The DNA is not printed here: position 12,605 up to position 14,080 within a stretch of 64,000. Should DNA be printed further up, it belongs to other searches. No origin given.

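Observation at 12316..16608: Archaeal-type mevalonate-pathway enzymes (two-subunit aconitase X + UbiD decarboxylase) divergent from a bacterial-type HMG-CoA synthase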

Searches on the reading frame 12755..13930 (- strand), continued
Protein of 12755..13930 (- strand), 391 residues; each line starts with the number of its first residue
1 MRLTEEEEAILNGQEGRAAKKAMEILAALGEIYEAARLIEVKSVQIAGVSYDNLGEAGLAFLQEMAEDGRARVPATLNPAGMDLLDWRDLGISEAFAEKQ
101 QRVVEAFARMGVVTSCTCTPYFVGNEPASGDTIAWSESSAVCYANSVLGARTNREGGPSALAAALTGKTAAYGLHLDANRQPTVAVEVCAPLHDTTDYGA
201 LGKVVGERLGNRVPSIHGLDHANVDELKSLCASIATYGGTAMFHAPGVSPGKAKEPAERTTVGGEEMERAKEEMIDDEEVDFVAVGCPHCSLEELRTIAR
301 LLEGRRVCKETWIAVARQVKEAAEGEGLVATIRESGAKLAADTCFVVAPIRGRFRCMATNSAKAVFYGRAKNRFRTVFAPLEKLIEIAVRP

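Call 27: find_related_loci(query=window:12755-13930:-, collection=genome_contigs, flank=10000)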
Query window:12755-13930:- (391 aa) in genome_contigs; peptide patterns used: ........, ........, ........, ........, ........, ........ (x = any residue, [..] = any of these).
228 stretches matched a pattern; 53 encode a relative of the query (tblastn E <= 1e-3); 52 distinct loci.
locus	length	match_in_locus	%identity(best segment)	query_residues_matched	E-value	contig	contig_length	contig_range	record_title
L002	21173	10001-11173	85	1-391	0e+0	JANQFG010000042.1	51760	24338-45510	MAG: bacterium isolate PL23a_bin.76 k99_872744, whole genome shotgun sequence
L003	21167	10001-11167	81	1-389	0e+0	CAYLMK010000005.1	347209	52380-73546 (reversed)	MAG TPA_asm: uncultured Thermodesulfobacteriota bacterium isolate binchicken_co274_253 genome assembly, contig: NODE_22_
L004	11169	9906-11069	70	1-388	0e+0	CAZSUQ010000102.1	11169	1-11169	MAG TPA_asm: uncultured Thermodesulfobacteriota bacterium isolate binchicken_co97_83 genome assembly, contig: NODE_22919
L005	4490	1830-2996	69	1-389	0e+0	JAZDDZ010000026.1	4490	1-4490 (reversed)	MAG: Candidatus Iainarchaeum archaeon isolate MEGAHIT-group-0.115 k141_16282469, whole genome shotgun sequence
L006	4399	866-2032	69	1-389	0e+0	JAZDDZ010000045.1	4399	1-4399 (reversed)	MAG: Candidatus Iainarchaeum archaeon isolate MEGAHIT-group-0.115 k141_4884002, whole genome shotgun sequence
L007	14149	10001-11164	69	1-388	0e+0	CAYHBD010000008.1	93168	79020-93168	MAG TPA_asm: uncultured archaeon isolate ERP119294_co2_134 genome assembly, contig: k141_495408, whole genome shotgun se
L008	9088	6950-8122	79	1-391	0e+0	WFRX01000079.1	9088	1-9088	MAG: bacterium isolate S015_6 k151_1206449, whole genome shotgun sequence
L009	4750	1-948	82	76-391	0e+0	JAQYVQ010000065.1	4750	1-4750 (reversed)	MAG: Syntrophobacteria bacterium isolate SG_15_bin2 SG_15_bin.2.orig_15_k141_2415032, whole genome shotgun sequence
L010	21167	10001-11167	69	3-391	4e-172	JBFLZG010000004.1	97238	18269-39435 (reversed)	MAG: bacterium isolate MAG105 MAG105_4, whole genome shotgun sequence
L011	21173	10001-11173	60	1-390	4e-164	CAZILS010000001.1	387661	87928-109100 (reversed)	MAG TPA_asm: uncultured archaeon isolate SRP141376_co4_238 genome assembly, contig: NODE_6_length_387661_cov_17.188526,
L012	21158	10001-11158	59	1-386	8e-161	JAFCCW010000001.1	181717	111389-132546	MAG: Candidatus Iainarchaeum archaeon isolate Meg19_1012_Bin_161 Meg19_1012_Bin_161_scaffold_47, whole genome shotgun se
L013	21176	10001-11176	60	1-390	2e-160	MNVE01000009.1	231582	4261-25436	MAG: Candidatus Micrarchaeota archaeon CG1_02_47_40 cg1_0.2_scaffold_8_c, whole genome shotgun sequence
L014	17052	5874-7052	61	1-389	4e-160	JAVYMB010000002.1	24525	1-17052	MAG: Candidatus Norongarragalinales archaeon isolate DPZ-2_202101_bins_83 DPZ-2_202101_bins_83_scaffold_2, whole genome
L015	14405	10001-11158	60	1-386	2e-158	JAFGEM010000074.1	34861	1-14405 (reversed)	MAG: Candidatus Iainarchaeum archaeon isolate Zod_Metabat.1228 k87_7636497, whole genome shotgun sequence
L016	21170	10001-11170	58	1-390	2e-158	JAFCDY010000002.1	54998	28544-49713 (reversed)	MAG: Candidatus Aenigmatarchaeota archaeon isolate Meg22_1012_Bin_181 Meg22_1012_Bin_181_scaffold_4112, whole genome sho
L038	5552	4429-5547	61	1-364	3e-145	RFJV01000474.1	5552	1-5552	MAG: Chloroflexi bacterium isolate J111 k99_476469, whole genome shotgun sequence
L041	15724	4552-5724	45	1-386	2e-102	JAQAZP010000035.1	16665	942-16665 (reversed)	MAG: Acidobacteriota bacterium isolate MAG_302_bin-08 302_bin-08_ctg-035, whole genome shotgun sequence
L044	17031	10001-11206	41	1-389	3e-92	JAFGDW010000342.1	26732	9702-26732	MAG: candidate division KSB1 bacterium isolate Zod_Metabat.1197 k87_14088928, whole genome shotgun sequence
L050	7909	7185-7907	57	1-238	2e-82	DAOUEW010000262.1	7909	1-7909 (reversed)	MAG TPA_asm: Anaerolineae bacterium isolate N9_380 k139_1967285, whole genome shotgun sequence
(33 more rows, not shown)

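Call 33: find_encoding_contigs(protein=P0015, flank=10000, max_places=2)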
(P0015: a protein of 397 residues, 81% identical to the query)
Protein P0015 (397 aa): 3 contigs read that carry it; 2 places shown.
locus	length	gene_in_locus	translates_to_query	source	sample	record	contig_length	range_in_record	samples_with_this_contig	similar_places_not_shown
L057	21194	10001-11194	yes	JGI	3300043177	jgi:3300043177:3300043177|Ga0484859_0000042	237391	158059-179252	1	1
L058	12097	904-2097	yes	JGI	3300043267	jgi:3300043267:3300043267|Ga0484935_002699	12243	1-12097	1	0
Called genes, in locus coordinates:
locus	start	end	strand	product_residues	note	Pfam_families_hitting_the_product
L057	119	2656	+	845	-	PF01935:DUF87 (weak), PF05872:HerA_C (faint)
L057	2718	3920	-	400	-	PF00999:Na_H_Exchanger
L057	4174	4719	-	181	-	-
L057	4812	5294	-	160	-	PF00582:Usp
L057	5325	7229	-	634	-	PF02550:AcetylCoA_hydro, PF13336:AcetylCoA_hyd_C, PF13302:Acetyltransf_3, PF00583:Acetyltransf_1, PF13508:Acetyltransf_7 (weak)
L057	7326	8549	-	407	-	PF01154:HMG_CoA_synt_N, PF08540:HMG_CoA_synt_C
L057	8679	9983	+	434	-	PF20695:UbiD_N, PF01977:UbiD, PF20696:UbiD_C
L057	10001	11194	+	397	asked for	PF04412:AcnX, PF28403:AcnX_2nd, PF28406:AcnX_3rd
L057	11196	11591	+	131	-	PF01989:AcnX_swivel_put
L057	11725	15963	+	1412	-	PF01326:PPDK_N, PF00391:PEP-utilizers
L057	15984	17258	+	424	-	PF00044:Gp_dh_N, PF02800:Gp_dh_C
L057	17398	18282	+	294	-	PF13189:Cytidylate_kin2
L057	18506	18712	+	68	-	-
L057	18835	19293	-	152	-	PF00582:Usp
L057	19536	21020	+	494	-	PF00512:HisKA, PF02518:HATPase_c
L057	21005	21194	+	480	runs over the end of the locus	PF00072:Response_reg, PF00158:Sigma54_activat, PF14532:Sigma54_activ_2, PF07728:AAA_5 (weak), PF25601:AAA_lid_14, PF02954:HTH_8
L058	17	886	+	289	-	PF01977:UbiD, PF20696:UbiD_C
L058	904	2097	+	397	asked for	PF04412:AcnX, PF28403:AcnX_2nd, PF28406:AcnX_3rd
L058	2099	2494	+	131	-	PF01989:AcnX_swivel_put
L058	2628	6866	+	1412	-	PF01326:PPDK_N, PF00391:PEP-utilizers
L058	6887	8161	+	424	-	PF00044:Gp_dh_N, PF02800:Gp_dh_C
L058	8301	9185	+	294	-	PF13189:Cytidylate_kin2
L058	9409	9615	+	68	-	-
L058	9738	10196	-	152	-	PF00582:Usp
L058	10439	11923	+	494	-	PF00512:HisKA, PF02518:HATPase_c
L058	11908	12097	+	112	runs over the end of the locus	?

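Call 39: search_protein_families(library=pfam, proteins=[L004:7503-8540:-, L004:5598-7049:-, L004:4606-5508:-, L004:3983-4585:-, L038:144-2453:+, L050:4285-5739:+, L050:2778-4181:-, L050:1696-2727:+, L050:1113-1706:+, L041:605-3124:+], max_evalue=0.00001)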
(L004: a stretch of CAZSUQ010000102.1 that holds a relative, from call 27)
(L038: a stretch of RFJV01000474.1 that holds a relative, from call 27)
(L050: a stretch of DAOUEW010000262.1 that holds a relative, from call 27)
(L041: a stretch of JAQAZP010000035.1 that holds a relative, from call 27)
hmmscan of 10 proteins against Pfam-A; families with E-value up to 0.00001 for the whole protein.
L004:7503-8540:- (345 aa): 0 families

L004:5598-7049:- (483 aa): 2 families
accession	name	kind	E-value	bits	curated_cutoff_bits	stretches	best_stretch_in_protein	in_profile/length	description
PF01855.24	POR_N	-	5.8e-72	242.6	27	1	120-348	1-223/231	Pyruvate flavodoxin/ferredoxin oxidoreductase, thiamine diP-bdg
PF17147.9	PFOR_II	-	8.1e-21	74.7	27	1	379-472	1-101/102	Pyruvate:ferredoxin oxidoreductase core domain II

L004:4606-5508:- (300 aa): 1 family
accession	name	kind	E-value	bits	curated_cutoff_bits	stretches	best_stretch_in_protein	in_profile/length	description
PF02775.26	TPP_enzyme_C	-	2.1e-32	112.4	21.9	1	82-222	19-151/151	Thiamine pyrophosphate enzyme, C-terminal TPP binding domain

L004:3983-4585:- (200 aa): 1 family
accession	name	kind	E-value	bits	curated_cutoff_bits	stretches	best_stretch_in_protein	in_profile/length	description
PF01558.24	POR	-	2.8e-34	119.2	27.4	1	30-193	1-173/173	Pyruvate ferredoxin/flavodoxin oxidoreductase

L038:144-2453:+ (769 aa): 3 families
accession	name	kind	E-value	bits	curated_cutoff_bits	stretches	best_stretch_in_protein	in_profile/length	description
PF01841.26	Transglut_core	-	1.2e-27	96.8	23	1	454-571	1-108/108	Transglutaminase-like superfamily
PF11992.13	TgpA_N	-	7.9e-14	51.8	30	1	27-419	8-327/333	TgpA N-terminal domain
PF13559.11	DUF4129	-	4.5e-08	33.5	24.8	1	681-751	1-69/69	Domain of unknown function (DUF4129)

L050:4285-5739:+ (484 aa): 1 family
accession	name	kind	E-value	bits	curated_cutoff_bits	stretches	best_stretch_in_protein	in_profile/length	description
PF07260.16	ANKH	-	6.8e-09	35.9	22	1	272-460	14-205/344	Progressive ankylosis protein (ANKH)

L050:2778-4181:- (467 aa): 3 families
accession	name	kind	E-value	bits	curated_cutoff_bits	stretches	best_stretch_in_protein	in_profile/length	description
PF13607.11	Succ_CoA_lig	-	9.3e-51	171.6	27.4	1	160-297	1-138/138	Succinyl-CoA ligase like flavodoxin domain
PF13380.12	CoA_binding_2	-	4.3e-27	95.3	22.8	1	15-140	1-113/116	CoA binding domain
PF02629.25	CoA_binding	-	1.9e-14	54.6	22.3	1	15-105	4-97/97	CoA binding domain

L050:1696-2727:+ (343 aa): 1 family
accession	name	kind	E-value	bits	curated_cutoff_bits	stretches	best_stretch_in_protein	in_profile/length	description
PF13490.11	zf-HC2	-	8.4e-13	48.6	22.2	1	18-50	3-35/35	Putative zinc-finger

L050:1113-1706:+ (197 aa): 4 families
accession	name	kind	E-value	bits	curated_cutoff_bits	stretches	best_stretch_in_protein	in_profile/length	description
PF04542.20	Sigma70_r2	-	7.9e-21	74.1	24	1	21-88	1-71/71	Sigma-70 region 2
PF08281.18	Sigma70_r4_2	-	1.2e-15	57.3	25.7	1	130-176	8-54/54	Sigma-70, region 4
PF04545.22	Sigma70_r4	-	3.1e-09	36.7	24.1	1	130-177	2-49/50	Sigma-70, region 4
PF07638.17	Sigma70_ECF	-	1.6e-06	28.6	21.1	0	6-179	7-182/185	ECF sigma factor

L041:605-3124:+ (839 aa): 2 families
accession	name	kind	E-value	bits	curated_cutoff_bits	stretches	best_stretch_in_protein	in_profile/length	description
PF13517.12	FG-GAP_3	-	3e-97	319.6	26.9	11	444-503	1-60/61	FG-GAP-like repeat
PF01839.29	FG-GAP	-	1.4e-39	133.8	22.1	0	487-519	3-30/37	FG-GAP repeat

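Call 40: search_protein_families(library=pfam, proteins=[L041:6131-6913:+, L041:6993-9614:+, L041:9909-11033:-, L041:11273-12646:+, L044:11573-12388:+, L044:12424-14196:+, L044:14193-16487:+, L044:5167-8721:-, L044:4500-5114:-, L044:2214-4172:-], max_evalue=0.00001)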
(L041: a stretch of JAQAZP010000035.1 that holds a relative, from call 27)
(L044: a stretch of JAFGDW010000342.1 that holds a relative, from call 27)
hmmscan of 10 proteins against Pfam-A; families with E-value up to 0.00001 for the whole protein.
L041:6131-6913:+ (260 aa): 1 family
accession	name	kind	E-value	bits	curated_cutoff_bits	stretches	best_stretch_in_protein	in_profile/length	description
PF00696.33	AA_kinase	-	2.1e-26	93.5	24.9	1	5-227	2-221/234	Amino acid kinase family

L041:6993-9614:+ (873 aa): 4 families
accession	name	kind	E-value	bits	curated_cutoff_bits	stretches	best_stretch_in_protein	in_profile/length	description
PF01839.29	FG-GAP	-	8.5e-17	61.1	22.1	0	635-658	2-25/37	FG-GAP repeat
PF13517.12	FG-GAP_3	-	1.1e-12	48.8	26.9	1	642-710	1-60/61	FG-GAP-like repeat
PF05048.19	NosD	-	4.4e-08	33.2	23.6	0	285-428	23-149/212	Periplasmic copper-binding protein (NosD)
PF25292.1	Beta-prop_CGLA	-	6.6e-06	26.3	26.8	0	698-720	36-58/316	Lambda-carrageenase beta-propeller domain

L041:9909-11033:- (374 aa): 1 family
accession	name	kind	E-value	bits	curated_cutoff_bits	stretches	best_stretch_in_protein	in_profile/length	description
PF07676.18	PD40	-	1.7e-09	37.8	20.9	0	316-332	14-30/38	WD40-like Beta Propeller Repeat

L041:11273-12646:+ (457 aa): 0 families

L044:11573-12388:+ (271 aa): 1 family
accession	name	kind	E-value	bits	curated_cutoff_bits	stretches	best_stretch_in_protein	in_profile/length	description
PF00696.33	AA_kinase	-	5.2e-35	121.7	24.9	1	12-237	3-226/234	Amino acid kinase family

L044:12424-14196:+ (590 aa): 2 families
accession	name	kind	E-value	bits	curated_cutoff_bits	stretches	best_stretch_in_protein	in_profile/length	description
PF07676.18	PD40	-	1.9e-13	50.4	20.9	0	90-103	13-26/38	WD40-like Beta Propeller Repeat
PF00930.27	DPPIV_N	-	2e-09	37.1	22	0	144-215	7-82/354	Dipeptidyl peptidase IV (DPP IV) N-terminal region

L044:14193-16487:+ (764 aa): 2 families
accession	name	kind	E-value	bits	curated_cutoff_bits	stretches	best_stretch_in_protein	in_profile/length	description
PF13715.12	CarbopepD_reg_2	-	9.7e-16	58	32.2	1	23-84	1-62/88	CarboxypepD_reg-like domain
PF13620.12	CarboxypepD_reg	-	2e-14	54.1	32.3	1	23-83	2-65/82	Carboxypeptidase regulatory-like domain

L044:5167-8721:- (1184 aa): 10 families
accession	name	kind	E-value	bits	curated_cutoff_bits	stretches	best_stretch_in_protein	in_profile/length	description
PF08448.16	PAS_4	-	3.1e-44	150.1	23.1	1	161-273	1-110/110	PAS fold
PF00989.32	PAS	-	8.4e-41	139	22.6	2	673-785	1-113/113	PAS fold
PF13426.13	PAS_9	-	1.2e-37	128.7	27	3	563-660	7-103/103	PAS domain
PF08447.18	PAS_3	-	1.5e-33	115.4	25.6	3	697-769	3-75/89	PAS fold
PF02518.31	HATPase_c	-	1.2e-19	71.3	26.4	1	918-1039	2-110/111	Histidine kinase-, DNA gyrase B-, and HSP90-like ATPase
PF00072.30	Response_reg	-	9.6e-19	68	30.2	1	1063-1175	1-111/111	Response regulator receiver domain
PF13188.13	PAS_8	-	3.9e-17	61.9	21.8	0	673-719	1-47/65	PAS domain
PF14598.12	PAS_11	-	9.3e-09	35.7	25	0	704-771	23-88/109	PAS domain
PF00512.31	HisKA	-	1.6e-07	31.7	26.9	1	812-874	3-64/66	His Kinase A (phospho-acceptor) domain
PF13596.12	PAS_10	-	9.2e-06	26.7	22.1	0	28-134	5-106/106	PAS domain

L044:4500-5114:- (204 aa): 1 family
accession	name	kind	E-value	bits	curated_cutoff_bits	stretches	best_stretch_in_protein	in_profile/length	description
PF00908.23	dTDP_sugar_isom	-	7.1e-71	237.8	27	1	25-193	2-167/168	dTDP-4-dehydrorhamnose 3,5-epimerase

L044:2214-4172:- (652 aa): 7 families
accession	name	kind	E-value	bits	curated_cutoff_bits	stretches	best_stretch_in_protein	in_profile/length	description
PF02518.31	HATPase_c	-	3.2e-22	79.5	26.4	1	385-506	2-109/111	Histidine kinase-, DNA gyrase B-, and HSP90-like ATPase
PF08448.16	PAS_4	-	3.8e-18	66.2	23.1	1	146-256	2-109/110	PAS fold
PF00072.30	Response_reg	-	2.5e-17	63.5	30.2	1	531-643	1-111/111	Response regulator receiver domain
PF13426.13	PAS_9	-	1.1e-12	48.6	27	1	150-254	2-103/103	PAS domain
PF00989.32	PAS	-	2.1e-11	44.2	22.6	1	141-252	3-113/113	PAS fold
PF00512.31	HisKA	-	3.6e-10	40.2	26.9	1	279-341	3-64/66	His Kinase A (phospho-acceptor) domain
PF08447.18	PAS_3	-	5e-07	30.3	25.6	0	163-248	3-88/89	PAS fold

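Call 41: search_protein_families(library=ncbifam, proteins=[L041:6131-6913:+, L044:11573-12388:+], max_evalue=0.00001)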
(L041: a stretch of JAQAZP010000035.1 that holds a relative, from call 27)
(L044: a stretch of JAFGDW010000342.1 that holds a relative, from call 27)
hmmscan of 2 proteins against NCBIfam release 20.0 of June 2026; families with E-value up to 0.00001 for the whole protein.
L041:6131-6913:+ (260 aa): 2 families
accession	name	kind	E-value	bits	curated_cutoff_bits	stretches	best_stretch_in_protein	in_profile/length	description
NF040647.1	IPPK_Arch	equivalog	4.7e-50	170.2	120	1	8-257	3-259/259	isopentenyl phosphate kinase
NF000338.1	fomA_AB016934.1.gene6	equivalog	7.7e-07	28.4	550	1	6-243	6-241/266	fosfomycin resistance kinase FomA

L044:11573-12388:+ (271 aa): 5 families
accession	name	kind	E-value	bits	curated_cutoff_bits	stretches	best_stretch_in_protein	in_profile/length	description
NF040647.1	IPPK_Arch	equivalog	1.6e-51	175.1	120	1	14-240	3-234/259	isopentenyl phosphate kinase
NF000338.1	fomA_AB016934.1.gene6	equivalog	1.8e-17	63.3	550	1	9-249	3-237/266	fosfomycin resistance kinase FomA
NF000122.1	485965_fosC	equivalog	1.9e-15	57.4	350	1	92-247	6-161/182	fosfomycin resistance kinase FosC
TIGR00761.1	argB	equivalog_domain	4.2e-10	39.5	151.3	1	122-237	116-225/231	acetylglutamate kinase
NF003387.0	PRK04531.1-2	equivalog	6.5e-09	34.7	426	1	88-269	107-286/441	acetylglutamate kinase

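Call 44: find_related_loci(query=window:12755-13930:-, collection=metagenome_contigs, flank=10000)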
Query window:12755-13930:- (391 aa) in metagenome_contigs; peptide patterns used: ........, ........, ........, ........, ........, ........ (x = any residue, [..] = any of these).
390 stretches matched a pattern; 52 encode a relative of the query (tblastn E <= 1e-3); 51 distinct loci.
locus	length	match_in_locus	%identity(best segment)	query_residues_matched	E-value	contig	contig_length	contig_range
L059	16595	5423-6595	83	1-391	0e+0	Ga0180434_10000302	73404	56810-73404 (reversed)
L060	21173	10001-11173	82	1-391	0e+0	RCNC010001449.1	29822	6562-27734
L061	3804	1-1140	82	12-391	0e+0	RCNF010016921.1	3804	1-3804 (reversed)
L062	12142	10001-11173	76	1-391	0e+0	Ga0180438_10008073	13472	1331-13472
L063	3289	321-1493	76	1-391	0e+0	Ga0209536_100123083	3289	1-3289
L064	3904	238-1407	68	1-390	0e+0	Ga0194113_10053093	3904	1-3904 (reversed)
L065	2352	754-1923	70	1-390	0e+0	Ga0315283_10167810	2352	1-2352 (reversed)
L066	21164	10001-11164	68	1-388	0e+0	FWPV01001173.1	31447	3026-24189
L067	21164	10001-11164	68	1-388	2e-180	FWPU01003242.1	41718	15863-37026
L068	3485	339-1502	68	1-388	0e+0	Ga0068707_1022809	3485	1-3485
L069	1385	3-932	83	82-391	0e+0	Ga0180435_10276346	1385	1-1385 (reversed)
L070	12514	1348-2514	68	1-389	9e-170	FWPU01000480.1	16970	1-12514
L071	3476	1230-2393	63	1-388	5e-175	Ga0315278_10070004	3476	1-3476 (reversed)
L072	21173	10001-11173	61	1-390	4e-164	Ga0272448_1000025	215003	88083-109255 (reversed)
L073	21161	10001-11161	67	3-389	3e-162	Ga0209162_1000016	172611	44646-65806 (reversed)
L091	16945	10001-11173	83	1-391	0e+0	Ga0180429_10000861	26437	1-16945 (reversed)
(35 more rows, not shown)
